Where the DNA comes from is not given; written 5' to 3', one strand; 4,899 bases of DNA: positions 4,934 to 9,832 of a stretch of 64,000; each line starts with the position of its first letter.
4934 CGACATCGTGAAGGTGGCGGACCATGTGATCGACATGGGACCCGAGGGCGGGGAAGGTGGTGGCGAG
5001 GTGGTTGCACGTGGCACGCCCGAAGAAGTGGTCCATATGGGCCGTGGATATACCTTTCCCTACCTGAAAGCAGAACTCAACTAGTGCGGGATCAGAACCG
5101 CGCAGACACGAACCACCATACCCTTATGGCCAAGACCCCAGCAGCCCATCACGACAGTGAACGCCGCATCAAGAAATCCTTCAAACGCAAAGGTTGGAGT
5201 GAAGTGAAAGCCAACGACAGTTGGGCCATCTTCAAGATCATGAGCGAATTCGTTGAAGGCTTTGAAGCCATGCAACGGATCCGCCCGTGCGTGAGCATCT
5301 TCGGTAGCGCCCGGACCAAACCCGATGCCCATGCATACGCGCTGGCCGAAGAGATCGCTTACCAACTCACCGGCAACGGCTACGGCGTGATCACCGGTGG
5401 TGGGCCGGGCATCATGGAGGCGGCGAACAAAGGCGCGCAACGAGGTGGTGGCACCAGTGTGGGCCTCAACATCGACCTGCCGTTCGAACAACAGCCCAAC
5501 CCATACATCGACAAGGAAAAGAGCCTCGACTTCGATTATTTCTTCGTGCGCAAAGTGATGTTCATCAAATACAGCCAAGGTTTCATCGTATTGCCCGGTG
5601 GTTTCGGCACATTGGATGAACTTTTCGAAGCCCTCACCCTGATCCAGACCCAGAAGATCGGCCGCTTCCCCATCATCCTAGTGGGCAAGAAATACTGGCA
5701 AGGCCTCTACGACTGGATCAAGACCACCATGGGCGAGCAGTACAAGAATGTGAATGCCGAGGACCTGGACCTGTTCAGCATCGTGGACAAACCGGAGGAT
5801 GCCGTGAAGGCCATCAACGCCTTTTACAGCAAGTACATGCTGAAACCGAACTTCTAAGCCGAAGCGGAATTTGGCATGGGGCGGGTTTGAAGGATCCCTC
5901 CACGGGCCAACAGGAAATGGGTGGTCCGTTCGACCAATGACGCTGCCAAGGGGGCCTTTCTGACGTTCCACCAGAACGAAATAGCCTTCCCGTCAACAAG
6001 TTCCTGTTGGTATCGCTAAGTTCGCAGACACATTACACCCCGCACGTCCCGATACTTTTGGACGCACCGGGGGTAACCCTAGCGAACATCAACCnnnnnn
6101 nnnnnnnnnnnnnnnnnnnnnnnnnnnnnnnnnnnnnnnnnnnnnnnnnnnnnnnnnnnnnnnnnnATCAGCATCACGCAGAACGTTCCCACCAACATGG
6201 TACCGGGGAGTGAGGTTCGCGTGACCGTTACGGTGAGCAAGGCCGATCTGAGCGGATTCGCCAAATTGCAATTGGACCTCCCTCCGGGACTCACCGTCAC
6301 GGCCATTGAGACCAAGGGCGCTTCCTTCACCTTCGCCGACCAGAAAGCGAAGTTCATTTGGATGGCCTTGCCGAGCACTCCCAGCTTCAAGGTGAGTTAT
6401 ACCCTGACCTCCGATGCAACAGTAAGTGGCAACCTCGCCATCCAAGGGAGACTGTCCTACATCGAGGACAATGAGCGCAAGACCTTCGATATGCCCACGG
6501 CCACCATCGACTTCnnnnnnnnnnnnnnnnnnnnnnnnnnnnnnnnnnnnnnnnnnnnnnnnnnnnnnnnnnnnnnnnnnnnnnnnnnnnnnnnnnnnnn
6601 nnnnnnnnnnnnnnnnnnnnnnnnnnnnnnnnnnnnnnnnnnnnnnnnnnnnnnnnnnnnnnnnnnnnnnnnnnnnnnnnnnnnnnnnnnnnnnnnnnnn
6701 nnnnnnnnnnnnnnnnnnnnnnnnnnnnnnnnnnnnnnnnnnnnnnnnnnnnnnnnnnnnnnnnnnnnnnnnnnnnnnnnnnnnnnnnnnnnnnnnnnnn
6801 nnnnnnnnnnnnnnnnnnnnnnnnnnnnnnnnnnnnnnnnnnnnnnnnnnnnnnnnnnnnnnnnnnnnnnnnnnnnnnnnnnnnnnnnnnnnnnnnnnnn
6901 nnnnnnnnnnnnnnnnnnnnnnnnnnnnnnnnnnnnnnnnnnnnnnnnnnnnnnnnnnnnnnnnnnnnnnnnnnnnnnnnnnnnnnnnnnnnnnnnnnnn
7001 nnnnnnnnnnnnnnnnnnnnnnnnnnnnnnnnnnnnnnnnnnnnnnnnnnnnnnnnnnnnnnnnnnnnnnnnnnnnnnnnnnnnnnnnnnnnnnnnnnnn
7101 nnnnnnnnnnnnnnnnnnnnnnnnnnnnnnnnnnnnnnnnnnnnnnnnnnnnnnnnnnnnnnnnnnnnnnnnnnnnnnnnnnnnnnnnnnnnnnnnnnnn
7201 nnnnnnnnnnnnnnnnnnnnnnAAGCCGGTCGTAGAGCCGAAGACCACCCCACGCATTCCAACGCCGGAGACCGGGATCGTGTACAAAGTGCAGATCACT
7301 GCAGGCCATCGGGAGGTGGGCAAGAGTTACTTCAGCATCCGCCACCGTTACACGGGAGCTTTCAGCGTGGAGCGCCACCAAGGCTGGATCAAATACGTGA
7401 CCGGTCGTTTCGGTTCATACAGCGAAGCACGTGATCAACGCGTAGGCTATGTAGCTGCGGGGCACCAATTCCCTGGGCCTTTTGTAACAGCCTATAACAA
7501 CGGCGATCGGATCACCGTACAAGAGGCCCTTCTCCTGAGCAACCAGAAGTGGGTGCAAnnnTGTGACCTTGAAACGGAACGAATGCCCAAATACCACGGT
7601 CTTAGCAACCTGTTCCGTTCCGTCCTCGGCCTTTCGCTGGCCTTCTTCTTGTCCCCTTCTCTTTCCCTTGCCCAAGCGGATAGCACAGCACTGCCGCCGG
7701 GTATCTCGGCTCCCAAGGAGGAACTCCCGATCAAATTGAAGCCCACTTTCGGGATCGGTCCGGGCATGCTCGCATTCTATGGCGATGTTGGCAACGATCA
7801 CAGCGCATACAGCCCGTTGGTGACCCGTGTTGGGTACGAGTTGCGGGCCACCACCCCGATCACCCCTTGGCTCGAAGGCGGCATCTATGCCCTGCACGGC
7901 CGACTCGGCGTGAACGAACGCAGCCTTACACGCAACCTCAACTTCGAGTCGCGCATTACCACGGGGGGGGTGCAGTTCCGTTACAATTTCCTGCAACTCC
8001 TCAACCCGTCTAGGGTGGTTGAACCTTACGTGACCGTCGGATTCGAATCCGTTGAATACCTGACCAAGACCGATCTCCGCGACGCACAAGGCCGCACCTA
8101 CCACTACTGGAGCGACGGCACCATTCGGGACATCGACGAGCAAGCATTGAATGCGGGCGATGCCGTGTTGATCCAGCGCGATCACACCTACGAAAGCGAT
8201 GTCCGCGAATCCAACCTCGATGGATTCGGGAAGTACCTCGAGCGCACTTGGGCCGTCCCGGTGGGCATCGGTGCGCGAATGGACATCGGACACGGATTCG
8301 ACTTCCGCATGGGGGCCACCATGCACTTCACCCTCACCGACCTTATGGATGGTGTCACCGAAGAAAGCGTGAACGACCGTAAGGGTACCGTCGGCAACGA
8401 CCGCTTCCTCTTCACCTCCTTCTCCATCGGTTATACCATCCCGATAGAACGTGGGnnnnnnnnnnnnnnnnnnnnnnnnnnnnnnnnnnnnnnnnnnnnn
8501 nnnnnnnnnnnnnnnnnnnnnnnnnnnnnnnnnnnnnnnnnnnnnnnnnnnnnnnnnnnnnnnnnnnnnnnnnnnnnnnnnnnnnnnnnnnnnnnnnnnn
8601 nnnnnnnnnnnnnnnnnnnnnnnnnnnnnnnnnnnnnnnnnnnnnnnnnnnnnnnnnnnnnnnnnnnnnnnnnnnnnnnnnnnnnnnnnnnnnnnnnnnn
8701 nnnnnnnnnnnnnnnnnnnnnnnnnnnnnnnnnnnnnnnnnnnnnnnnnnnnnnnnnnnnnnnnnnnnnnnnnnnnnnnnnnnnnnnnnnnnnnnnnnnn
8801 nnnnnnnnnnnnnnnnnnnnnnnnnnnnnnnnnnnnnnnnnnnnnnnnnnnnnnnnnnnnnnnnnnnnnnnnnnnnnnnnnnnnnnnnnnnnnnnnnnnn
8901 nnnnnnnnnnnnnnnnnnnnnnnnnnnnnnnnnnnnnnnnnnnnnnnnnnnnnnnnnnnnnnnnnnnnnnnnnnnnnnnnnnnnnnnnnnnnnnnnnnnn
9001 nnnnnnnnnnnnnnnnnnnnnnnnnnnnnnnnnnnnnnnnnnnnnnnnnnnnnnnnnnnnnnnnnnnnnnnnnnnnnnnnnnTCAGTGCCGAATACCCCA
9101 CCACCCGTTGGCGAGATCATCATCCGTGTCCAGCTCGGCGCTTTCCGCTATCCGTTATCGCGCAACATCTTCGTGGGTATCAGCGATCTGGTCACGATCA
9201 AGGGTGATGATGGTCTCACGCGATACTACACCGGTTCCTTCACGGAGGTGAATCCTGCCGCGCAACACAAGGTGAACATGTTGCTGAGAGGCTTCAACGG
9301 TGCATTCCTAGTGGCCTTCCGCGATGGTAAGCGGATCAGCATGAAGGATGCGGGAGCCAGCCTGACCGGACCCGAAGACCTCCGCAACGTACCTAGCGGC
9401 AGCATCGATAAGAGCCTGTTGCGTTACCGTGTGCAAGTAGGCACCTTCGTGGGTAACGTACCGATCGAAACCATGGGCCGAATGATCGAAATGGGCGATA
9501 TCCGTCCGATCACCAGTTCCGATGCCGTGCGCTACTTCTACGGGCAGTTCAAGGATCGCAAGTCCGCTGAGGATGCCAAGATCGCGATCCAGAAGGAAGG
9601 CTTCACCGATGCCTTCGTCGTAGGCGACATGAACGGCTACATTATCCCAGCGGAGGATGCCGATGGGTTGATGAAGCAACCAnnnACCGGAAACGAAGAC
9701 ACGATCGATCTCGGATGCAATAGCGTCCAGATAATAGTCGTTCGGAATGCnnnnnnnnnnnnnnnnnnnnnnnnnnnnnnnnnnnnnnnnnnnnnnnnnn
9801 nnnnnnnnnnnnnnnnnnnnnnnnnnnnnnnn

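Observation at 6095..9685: Paired SPOR-domain envelope proteins; OmpA-like barrel plus TSP3 protein with triple SPOR replacing the OmpA C-domain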

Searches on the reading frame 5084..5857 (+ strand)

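Call 3: search_protein_families(library=pfam, proteins=[window:5084-5857:+], max_evalue=1)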
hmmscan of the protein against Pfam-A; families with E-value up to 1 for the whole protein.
window:5084-5857:+ (257 aa): 3 families
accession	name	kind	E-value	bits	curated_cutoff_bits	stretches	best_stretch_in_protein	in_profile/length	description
PF03641.19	Lysine_decarbox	-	1.7e-32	112.8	27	1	111-243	1-130/131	Possible lysine decarboxylase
PF18306.6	LDcluster4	-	1.2e-16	61.1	26.3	1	69-185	3-115/151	SLOG cluster4 family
PF02481.21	DNA_processg_A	-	0.0064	16.1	29.6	1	56-127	32-102/212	DNA recombination-mediator protein A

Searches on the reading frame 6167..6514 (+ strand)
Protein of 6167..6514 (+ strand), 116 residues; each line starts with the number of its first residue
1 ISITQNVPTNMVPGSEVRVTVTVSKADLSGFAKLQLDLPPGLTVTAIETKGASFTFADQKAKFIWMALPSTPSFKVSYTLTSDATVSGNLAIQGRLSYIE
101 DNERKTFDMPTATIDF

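Call 5: search_protein_families(library=pfam, proteins=[window:6167-6514:+], max_evalue=10)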
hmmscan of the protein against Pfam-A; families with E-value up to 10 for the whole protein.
seq(116 aa): 1 family
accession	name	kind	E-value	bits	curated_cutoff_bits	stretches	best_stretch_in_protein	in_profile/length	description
PF23619.1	Ig_VWA7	-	0.034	14.8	27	1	3-36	64-100/104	VWA7 Ig-like domain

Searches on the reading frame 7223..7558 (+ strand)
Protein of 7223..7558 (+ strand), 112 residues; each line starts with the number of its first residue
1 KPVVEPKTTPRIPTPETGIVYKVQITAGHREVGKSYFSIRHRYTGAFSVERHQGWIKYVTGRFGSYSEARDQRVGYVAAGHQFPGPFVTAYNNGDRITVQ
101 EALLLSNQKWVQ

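Call 5: search_protein_families(library=pfam, proteins=[window:7223-7558:+], max_evalue=10)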
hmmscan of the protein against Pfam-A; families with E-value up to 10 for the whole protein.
seq(112 aa): 0 families

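Call 43: search_solved_structures(query=A5, max_evalue=10, show_alignments=1)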
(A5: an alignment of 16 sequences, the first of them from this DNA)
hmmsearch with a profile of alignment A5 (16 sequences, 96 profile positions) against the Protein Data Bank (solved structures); distinct sequences matched with E-value up to 10: 9.
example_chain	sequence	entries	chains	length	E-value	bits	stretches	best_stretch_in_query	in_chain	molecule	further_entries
3pc8_A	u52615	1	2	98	0.28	14.7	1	23-77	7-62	DNA repair protein XRCC1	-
3qvg_B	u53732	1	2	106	0.34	14.4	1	23-77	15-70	DNA repair protein XRCC1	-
1cdz_A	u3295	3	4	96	0.37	14.3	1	23-77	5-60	PROTEIN (DNA-REPAIR PROTEIN XRCC1) | X-ray repair cross complementing protein 1 variant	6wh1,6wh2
3pc6_A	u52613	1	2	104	0.39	14.2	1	23-77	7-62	DNA repair protein XRCC1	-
2j0s_D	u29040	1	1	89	0.75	13.3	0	40-55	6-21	RNA-BINDING PROTEIN 8A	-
2xb2_D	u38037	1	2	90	0.78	13.3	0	40-55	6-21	RNA-BINDING PROTEIN 8A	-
2hyi_B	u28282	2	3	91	0.8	13.2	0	40-55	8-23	RNA-binding protein 8A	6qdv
7znj_C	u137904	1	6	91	0.8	13.2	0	40-55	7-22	RNA-binding protein 8A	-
1p27_B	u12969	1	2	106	1.2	12.6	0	40-55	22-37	RNA-binding protein 8A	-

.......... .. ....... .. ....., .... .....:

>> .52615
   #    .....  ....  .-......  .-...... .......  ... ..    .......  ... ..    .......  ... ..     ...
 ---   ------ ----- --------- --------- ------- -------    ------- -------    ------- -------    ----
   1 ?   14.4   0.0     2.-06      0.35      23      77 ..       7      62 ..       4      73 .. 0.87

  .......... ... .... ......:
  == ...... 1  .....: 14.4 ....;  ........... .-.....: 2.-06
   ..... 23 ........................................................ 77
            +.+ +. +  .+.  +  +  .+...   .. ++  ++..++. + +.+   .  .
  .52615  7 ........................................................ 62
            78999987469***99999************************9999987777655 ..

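Call 46: search_protein_families(library=pfam, alignment_id=A5, max_evalue=1)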
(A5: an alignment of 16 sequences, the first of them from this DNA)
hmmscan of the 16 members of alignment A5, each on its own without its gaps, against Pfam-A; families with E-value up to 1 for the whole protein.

A. member 1, seq(96 aa): 0 families

B. families by the number of members that match (of 16 scanned): 4 families
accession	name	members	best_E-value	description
PF05036.18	SPOR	2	0.025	SPOR domain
PF00028.23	Cadherin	1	0.045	Cadherin domain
PF18612.7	Bac_A_amyl_C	1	0.21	Bacterial Alpha amylase C-terminal domain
PF06215.16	ISAV_HA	1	0.22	Infectious salmon anaemia virus haemagglutinin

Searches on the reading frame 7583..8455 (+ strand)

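Call 5: search_protein_families(library=pfam, proteins=[window:7583-8455:+], max_evalue=10)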
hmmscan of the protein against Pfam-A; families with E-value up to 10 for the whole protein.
seq(291 aa): 2 families
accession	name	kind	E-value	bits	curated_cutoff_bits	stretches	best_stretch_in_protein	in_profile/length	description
PF13505.12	OMP_b-brl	-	2.9e-05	24.8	28.7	2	54-158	20-113/175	Outer membrane protein beta-barrel domain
PF19573.5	DUF6089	-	0.0015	18.4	23.2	1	220-286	147-217/226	Domain of unknown function (DUF6089)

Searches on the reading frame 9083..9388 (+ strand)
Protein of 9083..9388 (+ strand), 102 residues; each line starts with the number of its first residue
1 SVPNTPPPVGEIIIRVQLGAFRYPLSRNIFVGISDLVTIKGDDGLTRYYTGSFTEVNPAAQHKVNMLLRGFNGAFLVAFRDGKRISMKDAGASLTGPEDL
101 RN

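Call 5: search_protein_families(library=pfam, proteins=[window:9083-9388:+], max_evalue=10)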
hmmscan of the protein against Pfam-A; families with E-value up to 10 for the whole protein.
seq(102 aa): 0 families

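Call 41: search_solved_structures(query=A4, max_evalue=10, show_alignments=2)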
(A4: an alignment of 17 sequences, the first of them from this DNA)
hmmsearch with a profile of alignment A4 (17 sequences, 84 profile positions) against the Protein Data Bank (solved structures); distinct sequences matched with E-value up to 10: 4.
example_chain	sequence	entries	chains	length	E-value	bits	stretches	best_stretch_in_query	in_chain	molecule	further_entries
7yk3_B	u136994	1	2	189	0.0015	21.8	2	56-77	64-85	DNA ADP-ribosyl glycohydrolase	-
3omy_A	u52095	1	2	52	0.48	13.8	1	19-39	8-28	Protein traM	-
6imj_A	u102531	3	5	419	1.4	12.4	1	16-70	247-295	DNA ligase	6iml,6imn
6imk_A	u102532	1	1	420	1.4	12.4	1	16-70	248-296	DNA ligase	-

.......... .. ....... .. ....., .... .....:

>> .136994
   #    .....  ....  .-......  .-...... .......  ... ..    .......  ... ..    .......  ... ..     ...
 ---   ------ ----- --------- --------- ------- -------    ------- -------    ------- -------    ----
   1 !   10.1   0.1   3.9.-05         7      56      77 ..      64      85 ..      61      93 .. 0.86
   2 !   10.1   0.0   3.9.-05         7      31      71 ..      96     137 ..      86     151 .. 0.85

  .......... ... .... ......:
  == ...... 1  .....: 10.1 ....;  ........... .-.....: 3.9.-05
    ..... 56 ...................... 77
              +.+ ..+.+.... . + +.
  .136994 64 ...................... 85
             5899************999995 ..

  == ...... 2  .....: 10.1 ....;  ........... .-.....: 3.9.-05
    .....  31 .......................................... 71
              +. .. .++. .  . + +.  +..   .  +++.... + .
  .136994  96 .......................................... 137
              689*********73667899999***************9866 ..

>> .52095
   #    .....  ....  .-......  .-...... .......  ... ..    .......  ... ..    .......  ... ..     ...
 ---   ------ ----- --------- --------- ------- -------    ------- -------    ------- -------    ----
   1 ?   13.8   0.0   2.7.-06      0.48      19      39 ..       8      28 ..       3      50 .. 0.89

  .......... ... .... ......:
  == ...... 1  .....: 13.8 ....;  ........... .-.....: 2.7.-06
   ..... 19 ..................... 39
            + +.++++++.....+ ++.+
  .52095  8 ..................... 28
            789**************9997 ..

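Call 44: search_protein_families(library=pfam, alignment_id=A4, max_evalue=1)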
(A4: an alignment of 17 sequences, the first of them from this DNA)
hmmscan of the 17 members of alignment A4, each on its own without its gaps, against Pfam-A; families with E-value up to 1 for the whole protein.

A. member 1, seq(84 aa): 0 families

B. families by the number of members that match (of 17 scanned): 7 families
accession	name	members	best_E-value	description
PF05036.18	SPOR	15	0.001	SPOR domain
PF22446.2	Lac_Phage_Head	2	0.028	Head N-terminal domain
PF21804.3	Transposase_29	1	0.029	Transposase protein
PF13188.13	PAS_8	1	0.17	PAS domain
PF20740.2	TP0453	1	0.2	Outer membrane-associated lipoprotein TP0453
PF14831.11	DUF4484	1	0.21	Domain of unknown function (DUF4484)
PF10890.13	Cyt_b-c1_8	1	0.26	Cytochrome b-c1 complex subunit 8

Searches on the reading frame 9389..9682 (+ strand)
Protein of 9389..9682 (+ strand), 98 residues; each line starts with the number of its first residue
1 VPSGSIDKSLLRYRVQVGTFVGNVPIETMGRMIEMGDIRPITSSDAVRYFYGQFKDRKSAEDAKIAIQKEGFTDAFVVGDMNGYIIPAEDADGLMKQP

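Call 5: search_protein_families(library=pfam, proteins=[window:9389-9682:+], max_evalue=10)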
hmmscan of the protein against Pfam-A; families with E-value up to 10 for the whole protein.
seq(98 aa): 2 families
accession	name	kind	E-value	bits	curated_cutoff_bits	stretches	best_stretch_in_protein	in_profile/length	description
PF05036.18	SPOR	-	0.00071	20.3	21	1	13-78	5-75/76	SPOR domain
PF08846.15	DUF1816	-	0.18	12.3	27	1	42-64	14-36/65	Domain of unknown function (DUF1816)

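Call 62: search_solved_structures(query=A6, max_evalue=10, show_alignments=4)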
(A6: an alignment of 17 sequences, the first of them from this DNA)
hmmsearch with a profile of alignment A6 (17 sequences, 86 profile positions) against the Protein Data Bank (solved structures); distinct sequences matched with E-value up to 10: 1.
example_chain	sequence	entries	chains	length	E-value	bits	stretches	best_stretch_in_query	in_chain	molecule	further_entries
1uta_A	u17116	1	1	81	0.93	13.4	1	1-67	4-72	CELL DIVISION PROTEIN FTSN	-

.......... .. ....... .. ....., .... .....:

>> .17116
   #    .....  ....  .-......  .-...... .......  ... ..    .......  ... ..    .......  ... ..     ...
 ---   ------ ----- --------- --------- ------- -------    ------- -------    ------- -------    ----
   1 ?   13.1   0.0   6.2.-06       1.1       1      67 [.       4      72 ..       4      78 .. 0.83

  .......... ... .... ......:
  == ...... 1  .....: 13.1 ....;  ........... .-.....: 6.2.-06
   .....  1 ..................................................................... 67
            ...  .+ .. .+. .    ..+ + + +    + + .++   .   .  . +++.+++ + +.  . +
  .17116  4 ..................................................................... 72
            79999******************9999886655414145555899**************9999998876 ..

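Call 63: search_protein_families(library=pfam, alignment_id=A6, max_evalue=1)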
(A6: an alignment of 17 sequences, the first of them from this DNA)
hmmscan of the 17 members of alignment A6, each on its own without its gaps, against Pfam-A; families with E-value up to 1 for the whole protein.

A. member 1, seq(86 aa): 2 families
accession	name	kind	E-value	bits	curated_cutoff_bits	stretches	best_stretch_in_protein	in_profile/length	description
PF05036.18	SPOR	-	0.00056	20.6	21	1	7-72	5-75/76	SPOR domain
PF08846.15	DUF1816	-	0.15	12.6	27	1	36-58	14-36/65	Domain of unknown function (DUF1816)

B. families by the number of members that match (of 17 scanned): 6 families
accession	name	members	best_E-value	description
PF05036.18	SPOR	17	8.3e-07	SPOR domain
PF08846.15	DUF1816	6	0.097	Domain of unknown function (DUF1816)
PF01369.25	Sec7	1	0.068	Sec7 domain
PF10772.14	Phage_HP1_Orf24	1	0.071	Bacteriophage HP1, Orf24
PF05450.20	Nicastrin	1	0.13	Nicastrin large lobe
PF10911.13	T7-like_Y65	1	0.16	Bacteriophage T7-like gene 6.5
